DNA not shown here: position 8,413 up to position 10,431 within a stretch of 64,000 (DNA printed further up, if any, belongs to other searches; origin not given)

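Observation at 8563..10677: Radical SAM/SPASM enzyme fused to tandem MazG-like NTP-pyrophosphohydrolase repeats, followed by a miniature inorganic pyrophosphatase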

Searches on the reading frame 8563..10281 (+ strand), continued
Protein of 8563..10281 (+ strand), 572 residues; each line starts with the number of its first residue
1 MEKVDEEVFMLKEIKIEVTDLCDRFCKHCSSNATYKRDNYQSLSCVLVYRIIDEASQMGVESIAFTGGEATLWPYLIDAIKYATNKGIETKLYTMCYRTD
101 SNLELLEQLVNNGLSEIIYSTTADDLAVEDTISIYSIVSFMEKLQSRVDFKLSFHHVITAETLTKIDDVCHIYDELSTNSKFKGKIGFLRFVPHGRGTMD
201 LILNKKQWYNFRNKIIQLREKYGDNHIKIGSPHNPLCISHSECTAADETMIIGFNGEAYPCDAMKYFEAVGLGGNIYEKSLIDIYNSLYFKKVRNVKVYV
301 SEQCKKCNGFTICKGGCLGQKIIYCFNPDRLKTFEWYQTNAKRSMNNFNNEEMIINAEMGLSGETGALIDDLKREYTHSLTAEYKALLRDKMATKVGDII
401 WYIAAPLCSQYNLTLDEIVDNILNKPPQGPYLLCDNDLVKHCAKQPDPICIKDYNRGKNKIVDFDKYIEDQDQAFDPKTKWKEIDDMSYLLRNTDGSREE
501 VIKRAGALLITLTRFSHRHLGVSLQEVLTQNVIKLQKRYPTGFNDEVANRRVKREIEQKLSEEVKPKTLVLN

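Call 10: find_encoding_contigs(protein=P0028, flank=8000, max_places=3)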
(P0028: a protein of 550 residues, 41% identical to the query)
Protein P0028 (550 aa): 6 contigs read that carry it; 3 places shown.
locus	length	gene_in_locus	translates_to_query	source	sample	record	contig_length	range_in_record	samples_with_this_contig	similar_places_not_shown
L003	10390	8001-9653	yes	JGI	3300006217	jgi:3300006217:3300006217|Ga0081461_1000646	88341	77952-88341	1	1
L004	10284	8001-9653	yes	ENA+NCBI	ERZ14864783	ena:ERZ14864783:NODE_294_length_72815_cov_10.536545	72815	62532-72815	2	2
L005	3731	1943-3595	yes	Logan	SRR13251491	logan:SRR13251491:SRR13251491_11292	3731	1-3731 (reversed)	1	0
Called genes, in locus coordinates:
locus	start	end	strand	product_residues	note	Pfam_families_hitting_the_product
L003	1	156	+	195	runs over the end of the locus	-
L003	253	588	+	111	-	PF07811:TadE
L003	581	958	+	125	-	-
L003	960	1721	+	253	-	PF06564:CBP_BcsQ (faint), PF10609:ParA, PF13614:AAA_31, PF01656:CbiA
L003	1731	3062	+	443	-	PF00437:T2SSE, PF27713:UCP018868 (weak), PF00005:ABC_tran (weak)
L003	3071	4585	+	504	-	PF16403:Bact_surface_Ig-like (weak), PF00482:T2SSF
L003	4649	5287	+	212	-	PF00482:T2SSF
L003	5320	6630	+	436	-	PF01225:Mur_ligase, PF08245:Mur_ligase_M, PF02875:Mur_ligase_C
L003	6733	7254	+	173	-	-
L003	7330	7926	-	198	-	PF01205:Impact_N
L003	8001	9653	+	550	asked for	PF04055:Radical_SAM, PF13186:SPASM (weak)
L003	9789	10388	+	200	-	?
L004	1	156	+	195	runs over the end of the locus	-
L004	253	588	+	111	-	PF07811:TadE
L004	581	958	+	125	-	-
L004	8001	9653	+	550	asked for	PF04055:Radical_SAM, PF13186:SPASM (weak)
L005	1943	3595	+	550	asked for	PF04055:Radical_SAM, PF13186:SPASM (weak)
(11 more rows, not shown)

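Call 11: find_encoding_contigs(protein=P0115, flank=8000, max_places=3)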
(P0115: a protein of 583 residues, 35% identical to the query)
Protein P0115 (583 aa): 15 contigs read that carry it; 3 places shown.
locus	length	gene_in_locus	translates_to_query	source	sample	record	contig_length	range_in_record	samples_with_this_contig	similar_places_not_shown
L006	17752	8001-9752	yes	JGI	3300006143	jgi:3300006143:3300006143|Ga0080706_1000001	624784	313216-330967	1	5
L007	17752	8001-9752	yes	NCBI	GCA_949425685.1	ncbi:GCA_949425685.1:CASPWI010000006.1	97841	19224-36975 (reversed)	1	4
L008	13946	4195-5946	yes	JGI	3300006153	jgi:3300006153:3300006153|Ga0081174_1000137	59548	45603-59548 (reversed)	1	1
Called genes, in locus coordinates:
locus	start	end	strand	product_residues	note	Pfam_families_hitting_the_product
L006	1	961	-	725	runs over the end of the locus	-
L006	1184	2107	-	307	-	-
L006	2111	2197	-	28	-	-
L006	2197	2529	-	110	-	-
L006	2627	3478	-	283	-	PF02452:PemK_toxin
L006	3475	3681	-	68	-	PF00239:Resolvase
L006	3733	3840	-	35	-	-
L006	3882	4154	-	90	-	-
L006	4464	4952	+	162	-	-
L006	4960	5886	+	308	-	PF06144:DNA_pol3_delta (weak), PF21694:DNA_pol3_delta_C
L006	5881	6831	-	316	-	PF11858:DUF3378, PF01351:RNase_HII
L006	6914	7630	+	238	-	PF02674:Colicin_V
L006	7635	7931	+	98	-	PF00085:Thioredoxin, PF13098:Thioredoxin_2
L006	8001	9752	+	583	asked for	PF04055:Radical_SAM, PF13186:SPASM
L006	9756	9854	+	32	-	-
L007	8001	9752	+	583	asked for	PF04055:Radical_SAM, PF13186:SPASM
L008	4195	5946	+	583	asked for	PF04055:Radical_SAM, PF13186:SPASM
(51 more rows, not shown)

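Call 14: find_related_loci(query=A1, collection=genome_contigs, flank=8000)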
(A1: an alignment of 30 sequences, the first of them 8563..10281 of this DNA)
Query A1 (572 aa) in genome_contigs; peptide patterns used: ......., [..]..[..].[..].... (x = any residue, [..] = any of these).
173 stretches matched a pattern; 37 encode a relative of the query (tblastn E <= 1e-3); 37 distinct loci.
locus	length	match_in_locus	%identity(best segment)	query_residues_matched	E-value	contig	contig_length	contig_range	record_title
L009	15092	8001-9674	46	8-572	1e-155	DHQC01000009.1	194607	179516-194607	MAG TPA_asm: Bacillales bacterium UBA5348 UBA5348_contig_156, whole genome shotgun sequence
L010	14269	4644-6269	43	5-559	5e-141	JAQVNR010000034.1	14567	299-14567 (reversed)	MAG: Bacilli bacterium isolate STF1_161 NODE_11549_length_14567_cov_5.382618_Sandtown_F1, whole genome shotgun sequence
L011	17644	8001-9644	42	8-567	8e-136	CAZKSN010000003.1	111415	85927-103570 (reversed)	MAG TPA_asm: uncultured Muribaculaceae bacterium isolate SRP294416_co1_712 genome assembly, contig: NODE_146_length_1114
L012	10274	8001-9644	42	10-570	2e-135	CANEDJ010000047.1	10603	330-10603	MAG TPA_asm: uncultured Tenericutes bacterium isolate SRR19981122_bin.17_metawrap_v1.3_MAG genome assembly, contig: NODE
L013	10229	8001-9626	42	10-562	2e-133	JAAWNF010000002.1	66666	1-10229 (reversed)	MAG: Bacilli bacterium isolate ABMPRH_22_1 SL341410_scaffold_494, whole genome shotgun sequence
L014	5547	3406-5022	42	6-555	6e-134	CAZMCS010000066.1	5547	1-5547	MAG TPA_asm: uncultured Muribaculaceae bacterium isolate SRP192927_co6_522 genome assembly, contig: NODE_40754_length_55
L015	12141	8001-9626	43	10-562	4e-132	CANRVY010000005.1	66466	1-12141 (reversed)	MAG TPA_asm: uncultured Tenericutes bacterium isolate SRR15730544_bin.10_metawrap_v1.3_MAG genome assembly, contig: NODE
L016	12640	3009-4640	42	10-565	2e-132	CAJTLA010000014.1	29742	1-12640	MAG TPA_asm: uncultured Bacilli bacterium isolate MGBC102946 genome assembly, contig: MGBC102946.14, whole genome shotgu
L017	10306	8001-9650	42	10-570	6e-131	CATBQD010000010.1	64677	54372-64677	MAG: uncultured Bacilli bacterium isolate extra-SRR5927706.69_1677798363 genome assembly, contig: NODE_235_length_64677_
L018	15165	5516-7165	41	6-565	3e-130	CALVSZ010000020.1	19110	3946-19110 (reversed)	MAG: uncultured Bacilli bacterium isolate BRZ_NS__bin83 genome assembly, contig: BRZ_NS__NODE_2797_length_19110_cov_4.57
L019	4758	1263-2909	43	10-566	1e-131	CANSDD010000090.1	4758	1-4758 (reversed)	MAG TPA_asm: uncultured Tenericutes bacterium isolate SRR15510215_bin.47_metawrap_v1.3_MAG genome assembly, contig: NODE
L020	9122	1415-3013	42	10-553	2e-129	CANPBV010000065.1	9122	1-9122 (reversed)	MAG TPA_asm: uncultured Tenericutes bacterium isolate SRR15604531_bin.56_metawrap_v1.3_MAG genome assembly, contig: NODE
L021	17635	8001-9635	41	8-562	4e-129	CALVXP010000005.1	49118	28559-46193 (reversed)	MAG: uncultured Bacilli bacterium isolate BRZ_GA__bin18 genome assembly, contig: BRZ_GA__NODE_1208_length_49118_cov_8.02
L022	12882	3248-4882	41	8-562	4e-129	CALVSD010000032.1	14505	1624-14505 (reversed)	MAG: uncultured Bacilli bacterium isolate BRZ_EV__bin65 genome assembly, contig: BRZ_EV__NODE_4887_length_14505_cov_9.38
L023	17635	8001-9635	42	8-562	2e-128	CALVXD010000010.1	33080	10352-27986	MAG: uncultured Bacilli bacterium isolate BRZ_FH__bin48 genome assembly, contig: BRZ_FH__NODE_1405_length_33080_cov_13.9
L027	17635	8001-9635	40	10-562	2e-124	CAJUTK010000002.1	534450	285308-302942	MAG TPA_asm: uncultured Bacilli bacterium isolate MGBC165900 genome assembly, contig: MGBC165900.2, whole genome shotgun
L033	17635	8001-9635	38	10-565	2e-115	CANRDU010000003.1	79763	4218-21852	MAG: uncultured Bacilli bacterium isolate Lapin-026__bin120 genome assembly, contig: Lapin-026__NODE_278_length_79763_co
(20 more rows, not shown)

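Call 23: predict_structure(alignment_id=A1)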
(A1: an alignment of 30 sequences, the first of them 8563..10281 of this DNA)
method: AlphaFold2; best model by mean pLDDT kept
length: 572 residues; sequences in the alignment: 30
mean_pLDDT: 89.0   pTM: 0.85
mean pLDDT of the five models: 89.0, 88.3, 87.5, 86.3, 85.2
residues with pLDDT >= 90: 349; 70-90: 192; 50-70: 19; < 50: 12
segments of 3 or more residues with pLDDT < 50: 1-5, 565-568, 570-572
pLDDT, mean of each block of 10 residues (from residue 1): 55 97 88 88 98 97 96 98 98 96 98 97 83 92 92 93 93 87 87 85 90 94 89 83 90 94 85 91 94 90 87 89 85 92 84 88 96 94 95 97 92 92 82 84 88 70 93 84 94 86 96 95 96 90 83 80 52 40
secondary structure, 60 per line:
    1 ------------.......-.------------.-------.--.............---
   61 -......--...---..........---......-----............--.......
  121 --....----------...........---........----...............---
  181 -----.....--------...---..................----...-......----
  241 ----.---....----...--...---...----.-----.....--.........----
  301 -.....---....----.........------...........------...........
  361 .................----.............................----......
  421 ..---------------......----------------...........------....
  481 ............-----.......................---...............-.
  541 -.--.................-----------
elements in order: E13-19 H45-57 E62-67 H76-85 E89-94 H100-111 E114-120 H123-126 H137-147 E151-158 H163-177 E186-190 H205-222 E227-229 H231-236 E249-252 E257-259 H281-285 H288-296 H302-306 H310-313 H318-326 H334-343 H350-377 H382-410 H415-422 H438-443 H461-470 H477-492 H498-520 H524-538 H545-561

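Call 25: fold_search(model_id=the predicted structure, library=pdb)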
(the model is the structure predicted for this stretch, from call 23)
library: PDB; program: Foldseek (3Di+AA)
matches with E <= 10: 1126; with E <= 0.001: 91
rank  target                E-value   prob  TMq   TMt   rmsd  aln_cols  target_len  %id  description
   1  5v1s_A                4.8e-10  1.00  0.45  0.58   4.3       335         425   17  Crystal structure of Streptococcus suis SuiB bound to S-adenosylmethionine (released 2017-08-30)
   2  6c8v                  7.7e-10  1.00  0.40  0.68   5.1       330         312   14  X-ray structure of PqqE from Methylobacterium extorquens (released 2018-02-14)
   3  4k36_B                1.4e-09  1.00  0.41  0.62   5.2       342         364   18  His6 tagged anSMEcpe with bound AdoMet (released 2013-05-08)
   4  4k36_A                1.5e-09  1.00  0.42  0.60   5.2       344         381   17  His6 tagged anSMEcpe with bound AdoMet (released 2013-05-08)
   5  4k38_A                2.2e-09  1.00  0.41  0.60   5.3       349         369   17  Native anSMEcpe with bound AdoMet and Kp18Cys peptide (released 2013-05-08)
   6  5v1q_A                2.6e-09  1.00  0.44  0.57   4.5       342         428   17  Crystal structure of Streptococcus suis SuiB (released 2017-08-30)
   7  4k39_A                3.3e-09  1.00  0.40  0.60   5.0       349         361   16  Native anSMEcpe with bound AdoMet and Cp18Cys peptide (released 2013-05-08)
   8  4k37_A                3.4e-09  1.00  0.41  0.61   5.5       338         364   16  Native anSMEcpe with bound AdoMet (released 2013-05-08)
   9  5v1t_A                3.6e-09  1.00  0.44  0.56   4.6       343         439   18  Crystal structure of Streptococcus suis SuiB bound to precursor peptide SuiA (released 2017-08-30)
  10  4k39_B                8.1e-09  1.00  0.41  0.63   5.2       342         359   18  Native anSMEcpe with bound AdoMet and Cp18Cys peptide (released 2013-05-08)
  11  4k38_B                8.1e-09  1.00  0.41  0.61   5.2       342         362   18  Native anSMEcpe with bound AdoMet and Kp18Cys peptide (released 2013-05-08)
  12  4k37_B                9.8e-09  1.00  0.42  0.63   5.1       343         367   17  Native anSMEcpe with bound AdoMet (released 2013-05-08)
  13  6efn                  1.0e-08  1.00  0.40  0.58   4.0       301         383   18  Structure of a RiPP maturase, SkfB (released 2018-10-24)
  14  5v1q_B                1.0e-08  1.00  0.43  0.55   4.6       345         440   17  Crystal structure of Streptococcus suis SuiB (released 2017-08-30)
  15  5v1s_B                1.5e-08  1.00  0.42  0.54   4.8       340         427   17  Crystal structure of Streptococcus suis SuiB bound to S-adenosylmethionine (released 2017-08-30)
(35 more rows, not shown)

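Call 47: find_encoding_contigs(protein=P0007, flank=6000, max_places=2)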
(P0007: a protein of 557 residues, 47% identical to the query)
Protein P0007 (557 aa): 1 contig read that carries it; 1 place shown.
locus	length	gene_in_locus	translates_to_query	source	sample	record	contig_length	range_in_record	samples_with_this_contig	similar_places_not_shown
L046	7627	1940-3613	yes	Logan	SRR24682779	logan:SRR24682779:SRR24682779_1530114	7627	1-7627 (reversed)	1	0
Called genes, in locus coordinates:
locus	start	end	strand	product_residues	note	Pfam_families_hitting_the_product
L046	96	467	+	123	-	-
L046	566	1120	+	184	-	-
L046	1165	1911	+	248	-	PF03437:BtpA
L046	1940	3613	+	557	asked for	PF04055:Radical_SAM, PF13186:SPASM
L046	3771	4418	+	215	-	PF06541:ABC_trans_CmpB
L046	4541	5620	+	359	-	PF11258:DUF3048, PF17479:DUF3048_C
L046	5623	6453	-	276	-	PF00990:GGDEF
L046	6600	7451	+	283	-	PF04018:VCA0040-like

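Call 48: find_encoding_contigs(protein=P0014, flank=6000, max_places=2)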
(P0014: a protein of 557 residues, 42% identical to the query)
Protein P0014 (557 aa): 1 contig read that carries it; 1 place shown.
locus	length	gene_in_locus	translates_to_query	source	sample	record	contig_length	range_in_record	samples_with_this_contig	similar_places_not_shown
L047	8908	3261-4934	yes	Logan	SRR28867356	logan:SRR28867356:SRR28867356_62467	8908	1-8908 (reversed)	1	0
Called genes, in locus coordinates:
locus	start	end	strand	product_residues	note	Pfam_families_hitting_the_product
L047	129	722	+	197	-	PF13280:WYL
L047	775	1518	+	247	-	PF03437:BtpA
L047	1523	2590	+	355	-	-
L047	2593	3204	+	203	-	PF01725:Ham1p_like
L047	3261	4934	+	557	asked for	PF04055:Radical_SAM, PF13186:SPASM (weak)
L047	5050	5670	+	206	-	PF06541:ABC_trans_CmpB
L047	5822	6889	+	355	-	PF11258:DUF3048, PF17479:DUF3048_C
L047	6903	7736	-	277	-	PF00990:GGDEF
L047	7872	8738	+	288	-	PF04018:VCA0040-like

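Call 49: find_encoding_contigs(protein=P0021, flank=6000, max_places=2)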
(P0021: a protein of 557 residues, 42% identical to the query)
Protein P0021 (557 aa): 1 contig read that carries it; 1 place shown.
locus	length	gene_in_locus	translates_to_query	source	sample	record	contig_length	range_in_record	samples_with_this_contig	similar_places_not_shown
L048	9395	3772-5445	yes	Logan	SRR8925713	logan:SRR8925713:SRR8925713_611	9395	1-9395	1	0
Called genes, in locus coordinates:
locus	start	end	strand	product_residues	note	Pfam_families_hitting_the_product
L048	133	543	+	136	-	-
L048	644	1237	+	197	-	PF13280:WYL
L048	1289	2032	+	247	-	PF03437:BtpA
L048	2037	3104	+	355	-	-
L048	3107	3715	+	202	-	PF01725:Ham1p_like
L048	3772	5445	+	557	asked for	PF04055:Radical_SAM, PF13186:SPASM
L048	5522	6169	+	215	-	PF06541:ABC_trans_CmpB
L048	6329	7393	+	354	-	PF11258:DUF3048, PF17479:DUF3048_C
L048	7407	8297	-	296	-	PF00990:GGDEF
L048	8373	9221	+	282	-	PF04018:VCA0040-like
